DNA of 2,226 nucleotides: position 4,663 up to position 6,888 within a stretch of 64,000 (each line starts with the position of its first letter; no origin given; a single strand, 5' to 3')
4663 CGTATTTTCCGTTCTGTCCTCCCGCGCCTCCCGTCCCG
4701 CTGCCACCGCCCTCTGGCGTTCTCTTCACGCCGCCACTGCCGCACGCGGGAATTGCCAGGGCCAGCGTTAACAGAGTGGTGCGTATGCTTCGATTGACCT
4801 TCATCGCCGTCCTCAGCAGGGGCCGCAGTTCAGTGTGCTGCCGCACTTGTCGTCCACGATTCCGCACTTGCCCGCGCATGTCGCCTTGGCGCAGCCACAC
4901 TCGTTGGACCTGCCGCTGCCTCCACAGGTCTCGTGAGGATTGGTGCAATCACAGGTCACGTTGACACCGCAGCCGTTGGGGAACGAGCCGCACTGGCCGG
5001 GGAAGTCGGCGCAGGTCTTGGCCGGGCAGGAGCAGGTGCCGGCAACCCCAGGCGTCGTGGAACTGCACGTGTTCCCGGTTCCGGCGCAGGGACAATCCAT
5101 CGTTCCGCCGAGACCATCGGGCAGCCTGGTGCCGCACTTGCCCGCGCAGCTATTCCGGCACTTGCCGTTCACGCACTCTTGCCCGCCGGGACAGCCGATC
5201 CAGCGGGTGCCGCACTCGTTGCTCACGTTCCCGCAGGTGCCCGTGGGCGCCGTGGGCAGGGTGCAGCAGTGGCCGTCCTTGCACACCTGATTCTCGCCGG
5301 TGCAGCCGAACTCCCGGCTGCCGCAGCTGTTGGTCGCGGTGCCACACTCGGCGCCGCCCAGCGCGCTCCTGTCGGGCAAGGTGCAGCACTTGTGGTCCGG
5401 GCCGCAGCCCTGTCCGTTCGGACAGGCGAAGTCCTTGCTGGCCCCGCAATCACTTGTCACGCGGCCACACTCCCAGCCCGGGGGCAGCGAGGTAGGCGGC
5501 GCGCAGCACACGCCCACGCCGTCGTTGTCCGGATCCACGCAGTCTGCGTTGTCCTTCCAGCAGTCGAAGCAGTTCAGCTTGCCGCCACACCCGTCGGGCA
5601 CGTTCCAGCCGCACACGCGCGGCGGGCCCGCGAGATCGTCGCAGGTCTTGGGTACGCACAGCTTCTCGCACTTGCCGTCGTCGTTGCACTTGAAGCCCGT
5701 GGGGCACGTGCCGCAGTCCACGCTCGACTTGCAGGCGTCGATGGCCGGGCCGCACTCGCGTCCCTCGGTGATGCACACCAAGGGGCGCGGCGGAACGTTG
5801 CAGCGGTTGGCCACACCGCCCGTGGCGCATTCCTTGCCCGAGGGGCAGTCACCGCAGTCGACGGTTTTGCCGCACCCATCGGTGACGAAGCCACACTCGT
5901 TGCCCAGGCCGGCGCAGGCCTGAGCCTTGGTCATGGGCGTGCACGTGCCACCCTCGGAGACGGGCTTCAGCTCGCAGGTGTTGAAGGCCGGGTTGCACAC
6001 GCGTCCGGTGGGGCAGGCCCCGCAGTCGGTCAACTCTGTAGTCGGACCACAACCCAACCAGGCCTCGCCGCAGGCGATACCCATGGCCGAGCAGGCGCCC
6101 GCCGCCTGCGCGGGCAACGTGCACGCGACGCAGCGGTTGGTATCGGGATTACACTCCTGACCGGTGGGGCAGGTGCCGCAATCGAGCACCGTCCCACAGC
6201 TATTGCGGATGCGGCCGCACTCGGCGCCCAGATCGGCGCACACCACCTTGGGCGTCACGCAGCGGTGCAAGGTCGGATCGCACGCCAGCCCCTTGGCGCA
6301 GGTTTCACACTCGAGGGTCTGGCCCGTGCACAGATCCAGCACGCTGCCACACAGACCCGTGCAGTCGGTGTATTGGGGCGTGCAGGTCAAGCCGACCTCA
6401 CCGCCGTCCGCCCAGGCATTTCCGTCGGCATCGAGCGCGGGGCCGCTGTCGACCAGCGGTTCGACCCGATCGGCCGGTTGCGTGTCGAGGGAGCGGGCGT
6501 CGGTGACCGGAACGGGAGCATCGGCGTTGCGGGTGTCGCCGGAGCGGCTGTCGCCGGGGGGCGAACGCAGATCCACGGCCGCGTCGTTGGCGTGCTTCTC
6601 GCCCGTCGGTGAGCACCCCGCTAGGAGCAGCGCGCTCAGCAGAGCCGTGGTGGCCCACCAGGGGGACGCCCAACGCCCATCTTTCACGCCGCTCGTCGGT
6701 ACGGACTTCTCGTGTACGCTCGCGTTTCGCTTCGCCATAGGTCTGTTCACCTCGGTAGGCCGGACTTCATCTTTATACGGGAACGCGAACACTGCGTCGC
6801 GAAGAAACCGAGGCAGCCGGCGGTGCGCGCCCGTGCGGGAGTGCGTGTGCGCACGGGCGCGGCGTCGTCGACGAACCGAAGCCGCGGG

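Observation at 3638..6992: VWA lipoprotein plus Cys-rich-repeat lipoprotein operon with an upstream perfect palindrome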

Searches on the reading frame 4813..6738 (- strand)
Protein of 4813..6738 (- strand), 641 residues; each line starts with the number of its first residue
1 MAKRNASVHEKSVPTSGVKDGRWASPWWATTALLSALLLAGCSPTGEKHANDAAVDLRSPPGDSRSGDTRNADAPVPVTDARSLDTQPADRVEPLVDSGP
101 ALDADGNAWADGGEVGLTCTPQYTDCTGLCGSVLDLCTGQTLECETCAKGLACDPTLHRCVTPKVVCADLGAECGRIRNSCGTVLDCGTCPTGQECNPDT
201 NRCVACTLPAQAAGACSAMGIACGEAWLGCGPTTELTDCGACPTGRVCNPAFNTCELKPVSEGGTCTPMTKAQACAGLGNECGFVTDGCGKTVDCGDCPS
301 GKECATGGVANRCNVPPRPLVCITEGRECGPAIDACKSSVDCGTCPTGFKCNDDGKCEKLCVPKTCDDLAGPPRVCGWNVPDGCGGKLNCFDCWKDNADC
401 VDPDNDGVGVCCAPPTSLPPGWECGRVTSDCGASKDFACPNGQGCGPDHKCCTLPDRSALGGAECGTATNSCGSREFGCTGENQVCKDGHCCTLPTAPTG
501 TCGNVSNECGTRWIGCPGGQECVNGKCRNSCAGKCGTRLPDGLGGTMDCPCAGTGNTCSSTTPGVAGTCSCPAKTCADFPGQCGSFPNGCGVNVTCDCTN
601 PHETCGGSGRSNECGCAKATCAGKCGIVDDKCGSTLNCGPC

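Call 5: search_protein_families(library=pfam, proteins=[window:4813-6738:-], max_evalue=0.1)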
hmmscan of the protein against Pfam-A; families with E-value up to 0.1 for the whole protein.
window:4813-6738:- (641 aa): 0 families

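Call 6: search_protein_families(library=ncbifam, proteins=[window:4813-6738:-], max_evalue=0.1)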
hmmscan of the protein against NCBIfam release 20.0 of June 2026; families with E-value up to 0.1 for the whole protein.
window:4813-6738:- (641 aa): 0 families

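Call 22: find_homologous_proteins(query=window:4813-6738:-)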
Query window:4813-6738:- (641 aa): 375 proteins with E <= 0.001 among 8000 candidates; the best 120 are listed.
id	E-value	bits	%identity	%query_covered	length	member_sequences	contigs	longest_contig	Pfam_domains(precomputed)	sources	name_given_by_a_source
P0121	0.0e+0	1476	100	100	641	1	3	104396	-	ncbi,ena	-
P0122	0.0e+0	1049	76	95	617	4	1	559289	-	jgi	jgi:hypothetical protein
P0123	1.2e-202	694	60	90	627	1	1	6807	-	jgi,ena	-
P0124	4.2e-202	692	60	91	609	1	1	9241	-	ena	-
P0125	7.7e-114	400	44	84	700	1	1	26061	-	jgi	jgi:hypothetical protein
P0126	5.3e-108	381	42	82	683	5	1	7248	-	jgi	-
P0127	3.0e-105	372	42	84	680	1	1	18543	-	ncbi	-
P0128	1.8e-92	329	41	97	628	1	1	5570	-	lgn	-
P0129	1.8e-89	319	44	82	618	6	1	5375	-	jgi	jgi:hypothetical protein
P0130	4.4e-88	315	61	40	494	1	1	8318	-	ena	-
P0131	8.3e-76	274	40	66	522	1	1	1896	-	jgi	jgi:hypothetical protein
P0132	1.9e-74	270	42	77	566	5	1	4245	-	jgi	jgi:hypothetical protein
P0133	7.4e-71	258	51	43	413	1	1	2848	-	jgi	-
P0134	2.0e-64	237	45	53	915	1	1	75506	-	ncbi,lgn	-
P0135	4.6e-61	226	41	58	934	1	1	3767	-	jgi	jgi:hypothetical protein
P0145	2.0e-53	200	43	51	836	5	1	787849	-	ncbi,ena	-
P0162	3.2e-47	180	37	78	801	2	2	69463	-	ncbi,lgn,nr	ncbi:MAG: hypothetical protein CSA65_06850 [Proteobacteria bacterium]|nr:MAG: hypothetical protein C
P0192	1.6e-35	141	34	85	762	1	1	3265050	-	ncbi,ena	-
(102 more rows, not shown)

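Call 23: find_encoding_contigs(protein=P0192, flank=5000, max_places=1)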
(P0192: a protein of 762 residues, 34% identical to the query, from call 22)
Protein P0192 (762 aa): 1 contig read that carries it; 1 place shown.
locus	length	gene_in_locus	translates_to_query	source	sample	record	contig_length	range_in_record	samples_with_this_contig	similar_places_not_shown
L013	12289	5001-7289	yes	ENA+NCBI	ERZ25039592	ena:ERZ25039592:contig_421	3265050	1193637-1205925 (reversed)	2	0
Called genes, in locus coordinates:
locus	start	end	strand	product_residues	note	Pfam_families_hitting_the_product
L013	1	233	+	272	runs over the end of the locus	-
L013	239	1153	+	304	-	-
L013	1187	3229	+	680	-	PF00456:Transketolase_N, PF13292:DXP_synthase_N, PF00676:E1_dh (faint), PF02779:Transket_pyr, PF02780:Transketolase_C, PF22613:Transketolase_C_1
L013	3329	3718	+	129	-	-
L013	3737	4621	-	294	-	PF13371:TPR_9 (faint), PF13174:TPR_6 (faint), PF13181:TPR_8 (faint), PF13424:TPR_12 (faint), PF13428:TPR_14 (faint), PF23914:TPR_CcmH_CycH (faint), PF13432:TPR_16, PF14559:TPR_19 (weak), +4 more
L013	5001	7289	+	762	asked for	-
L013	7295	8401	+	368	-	PF13519:VWA_2 (faint)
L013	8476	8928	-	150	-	-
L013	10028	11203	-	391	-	PF00498:FHA, PF16697:Yop-YscD_cpl, PF00158:Sigma54_activat, PF14532:Sigma54_activ_2, PF07728:AAA_5 (faint), PF25601:AAA_lid_14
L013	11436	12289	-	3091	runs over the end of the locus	PF00515:TPR_1 (faint), PF07719:TPR_2 (faint), PF13174:TPR_6 (faint), PF13176:TPR_7 (faint), PF13181:TPR_8 (faint), PF13414:TPR_11 (faint), PF13428:TPR_14 (faint), PF13424:TPR_12, +4 more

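Call 24: find_encoding_contigs(protein=P0145, flank=5000, max_places=1)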
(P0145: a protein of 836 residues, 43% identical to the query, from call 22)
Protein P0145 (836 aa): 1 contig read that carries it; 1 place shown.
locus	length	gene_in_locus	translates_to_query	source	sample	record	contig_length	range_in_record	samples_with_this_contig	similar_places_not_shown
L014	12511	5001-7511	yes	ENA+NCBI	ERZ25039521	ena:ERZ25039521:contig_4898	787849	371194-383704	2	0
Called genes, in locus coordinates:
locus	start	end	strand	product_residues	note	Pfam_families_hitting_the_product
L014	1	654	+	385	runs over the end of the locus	PF13387:Lnb_N, PF25221:5TMH_Lnb (weak)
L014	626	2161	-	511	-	PF00675:Peptidase_M16, PF05193:Peptidase_M16_C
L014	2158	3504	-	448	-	PF00675:Peptidase_M16, PF05193:Peptidase_M16_C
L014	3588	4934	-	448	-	-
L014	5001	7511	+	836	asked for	-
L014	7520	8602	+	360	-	PF00092:VWA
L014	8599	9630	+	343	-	-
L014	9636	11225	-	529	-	PF00749:tRNA-synt_1c, PF19269:Anticodon_2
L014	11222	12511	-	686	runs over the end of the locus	PF00749:tRNA-synt_1c, PF03950:tRNA-synt_1c_C, PF20974:tRNA-synt_1c_C2, PF01588:tRNA_bind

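Call 25: find_encoding_contigs(protein=P0162, flank=5000, max_places=1)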
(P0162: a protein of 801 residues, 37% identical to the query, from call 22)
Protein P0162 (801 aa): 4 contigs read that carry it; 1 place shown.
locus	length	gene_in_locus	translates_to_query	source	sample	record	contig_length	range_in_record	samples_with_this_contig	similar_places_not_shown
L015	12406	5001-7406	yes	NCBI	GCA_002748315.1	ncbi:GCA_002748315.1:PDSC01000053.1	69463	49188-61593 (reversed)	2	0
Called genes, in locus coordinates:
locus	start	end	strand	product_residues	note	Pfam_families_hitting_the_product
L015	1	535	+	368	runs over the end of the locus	PF04285:DUF444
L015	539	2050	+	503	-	PF04293:SpoVR, PF24755:SpoVR_C (weak)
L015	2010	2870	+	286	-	PF00481:PP2C, PF13672:PP2C_2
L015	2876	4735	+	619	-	PF00773:RNB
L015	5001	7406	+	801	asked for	-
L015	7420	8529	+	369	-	-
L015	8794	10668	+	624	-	PF00593:TonB_dep_Rec_b-barrel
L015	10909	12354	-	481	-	PF02233:PNTB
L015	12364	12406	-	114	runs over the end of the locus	PF12769:PNTB_4TM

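Call 28: find_encoding_contigs(protein=P0123, flank=4000, max_places=2)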
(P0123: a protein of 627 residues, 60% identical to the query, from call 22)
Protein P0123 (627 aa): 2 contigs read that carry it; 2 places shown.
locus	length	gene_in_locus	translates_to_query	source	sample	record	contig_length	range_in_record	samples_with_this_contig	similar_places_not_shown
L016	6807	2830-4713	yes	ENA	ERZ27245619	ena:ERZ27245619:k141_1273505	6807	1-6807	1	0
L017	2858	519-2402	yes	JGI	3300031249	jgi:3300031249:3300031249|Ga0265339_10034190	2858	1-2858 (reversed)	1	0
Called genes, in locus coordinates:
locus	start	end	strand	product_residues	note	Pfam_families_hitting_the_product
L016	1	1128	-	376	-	?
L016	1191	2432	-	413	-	-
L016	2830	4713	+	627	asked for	-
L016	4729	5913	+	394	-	-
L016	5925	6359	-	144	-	PF00072:Response_reg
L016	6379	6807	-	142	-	?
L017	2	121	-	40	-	?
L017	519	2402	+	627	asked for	-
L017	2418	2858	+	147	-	?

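Call 29: find_encoding_contigs(protein=P0124, flank=4000, max_places=2)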
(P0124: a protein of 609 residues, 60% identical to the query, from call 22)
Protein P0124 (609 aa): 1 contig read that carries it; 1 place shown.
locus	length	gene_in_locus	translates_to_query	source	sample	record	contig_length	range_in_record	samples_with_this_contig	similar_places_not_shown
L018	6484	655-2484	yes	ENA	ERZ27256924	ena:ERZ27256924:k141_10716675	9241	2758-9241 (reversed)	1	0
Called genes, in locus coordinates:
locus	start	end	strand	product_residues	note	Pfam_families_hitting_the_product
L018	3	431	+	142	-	?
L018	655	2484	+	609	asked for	-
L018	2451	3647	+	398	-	-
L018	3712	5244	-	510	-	-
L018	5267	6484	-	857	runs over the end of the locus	PF00933:Glyco_hydro_3, PF01915:Glyco_hydro_3_C, PF14310:Fn3-like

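Call 55: predict_structure(alignment_id=A4)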
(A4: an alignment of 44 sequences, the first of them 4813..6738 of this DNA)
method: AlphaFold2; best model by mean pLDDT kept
length: 641 residues; sequences in the alignment: 44
mean_pLDDT: 78.9   pTM: 0.46
mean pLDDT of the five models: 78.9, 78.6, 77.2, 77.0, 76.9
residues with pLDDT >= 90: 262; 70-90: 258; 50-70: 8; < 50: 113
segments of 3 or more residues with pLDDT < 50: 1-113
pLDDT, mean of each block of 10 residues (from residue 1): 34 34 36 38 31 30 31 34 32 38 42 61 92 90 87 87 91 89 85 89 84 84 90 87 95 95 95 92 95 93 82 87 90 86 93 95 90 87 91 84 82 89 90 88 91 91 91 91 91 88 90 85 87 87 88 85 90 88 90 90 86 86 78 79 54
secondary structure, 60 per line:
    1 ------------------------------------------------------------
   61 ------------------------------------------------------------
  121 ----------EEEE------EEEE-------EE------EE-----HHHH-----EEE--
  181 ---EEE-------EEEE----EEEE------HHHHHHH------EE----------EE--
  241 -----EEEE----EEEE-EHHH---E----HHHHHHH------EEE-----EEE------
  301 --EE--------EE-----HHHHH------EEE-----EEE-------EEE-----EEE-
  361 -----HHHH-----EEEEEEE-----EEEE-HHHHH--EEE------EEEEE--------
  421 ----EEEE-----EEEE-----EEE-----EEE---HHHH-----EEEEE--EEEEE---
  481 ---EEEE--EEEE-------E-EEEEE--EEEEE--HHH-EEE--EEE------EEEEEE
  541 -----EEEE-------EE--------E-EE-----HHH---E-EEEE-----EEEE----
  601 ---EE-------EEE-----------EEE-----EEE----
elements in order: E131-134 E141-144 H167-170 E176-178 E184-186 E194-197 E202-205 H212-218 E246-249 E254-257 H271-277 E284-286 E292-294 H320-324 E331-333 E339-341 E349-351 E357-359 H366-369 E375-381 E387-390 H392-396 E399-401 E408-412 E425-428 E434-437 E443-445 E451-453 H457-460 E466-470 E473-477 E484-487 E490-493 E503-507 E510-514 E521-523 E526-528 E535-540 E546-549 E584-587 E593-596 E613-615 E627-629 E635-637

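Call 66: search_solved_structures(query=A4, max_evalue=1)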
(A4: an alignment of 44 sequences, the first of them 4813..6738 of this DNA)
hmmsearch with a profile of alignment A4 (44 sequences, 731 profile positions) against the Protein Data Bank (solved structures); distinct sequences matched with E-value up to 1: 0.

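Call 70: fold_search(model_id=the predicted structure, library=pdb)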
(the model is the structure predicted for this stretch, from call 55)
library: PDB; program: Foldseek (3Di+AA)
matches with E <= 10: 169; with E <= 0.001: 0
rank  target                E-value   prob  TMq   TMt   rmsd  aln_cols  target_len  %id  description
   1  9i3v_A                3.3e-02  0.16  0.10  0.03  24.8       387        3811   16  Cryo-EM structure of the human LRP2 ectodomain (released 2026-02-04)
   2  7p3i_C                9.7e-02  0.13  0.07  0.17  19.6       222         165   14  Crystal structure of human CD40/TNFRSF5 in complex with the anti-CD40 DARPin protein (released 2022-04-06)
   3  8em4_A                1.2e-01  0.07  0.08  0.02  45.4       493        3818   16  Cryo-EM structure of LRP2 at pH 7.5 (released 2023-02-08)
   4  7p3i_A                1.8e-01  0.08  0.07  0.15  19.9       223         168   16  Crystal structure of human CD40/TNFRSF5 in complex with the anti-CD40 DARPin protein (released 2022-04-06)
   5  4kgg_C                3.2e-01  0.08  0.06  0.17  19.8       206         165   16  Crystal structure of light mutant2 and dcr3 complex (released 2013-08-07)
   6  9gjf_H                3.2e-01  0.03  0.08  0.07  41.5       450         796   12  Entamoeba histolytica Gal/GalNAc lectin in presence of monoclonal antibody CP33-H/L-LA22, mode 3 (released 2026-02-11)
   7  8ezk_B                3.4e-01  0.08  0.06  0.16  25.1       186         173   17  Pfs25 in complex with transmission-reducing antibody AS01-04 (released 2023-08-16)
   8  9ef4_A                3.8e-01  0.11  0.04  0.04  12.6        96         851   21  Cryo-EM structure of Drosophila melanogaster insulin receptor (dmIR) bound with two DILP1, symmetric conformation (released 2025-10-01)
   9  1z3g_A                3.8e-01  0.08  0.06  0.15  17.6       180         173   15  Crystal structure of complex between Pvs25 and Fab fragment of malaria transmission blocking antibody 2A8 (released 2005-12-06)
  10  8uur_A                5.6e-01  0.05  0.06  0.12  24.4       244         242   11  Structure of Serratia proteamaculans antifeeding prophage mini-fibre (AfpX13) (released 2025-08-27)
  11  7kp7_D                5.9e-01  0.08  0.08  0.20  13.7       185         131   17  asymmetric mTNF-alpha hTNFR1 complex (released 2021-01-13)
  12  4msv_B                5.9e-01  0.05  0.06  0.16  20.3       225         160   13  Crystal structure of FASL and DcR3 complex (released 2013-11-27)
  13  6phf_E                6.6e-01  0.06  0.06  0.14  25.4       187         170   17  Pfs25 in complex with the human transmission blocking antibody 2587 (released 2019-10-02)
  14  8jx8_B                7.0e-01  0.13  0.08  0.04  11.4       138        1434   13  rat megalin head (released 2024-06-19)
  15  8jxe_A                7.9e-01  0.11  0.09  0.05   9.1       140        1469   16  rat megalin RAP complex head (released 2024-06-19)
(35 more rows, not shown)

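Call 88: search_protein_families(library=pfam, alignment_id=A4, max_evalue=0.01)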
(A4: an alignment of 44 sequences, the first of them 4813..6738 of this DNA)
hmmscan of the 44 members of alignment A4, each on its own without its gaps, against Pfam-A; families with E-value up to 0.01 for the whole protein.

A. member 1, window:4813-6738:- (641 aa): 0 families

B. families by the number of members that match (of 44 scanned): 0 families
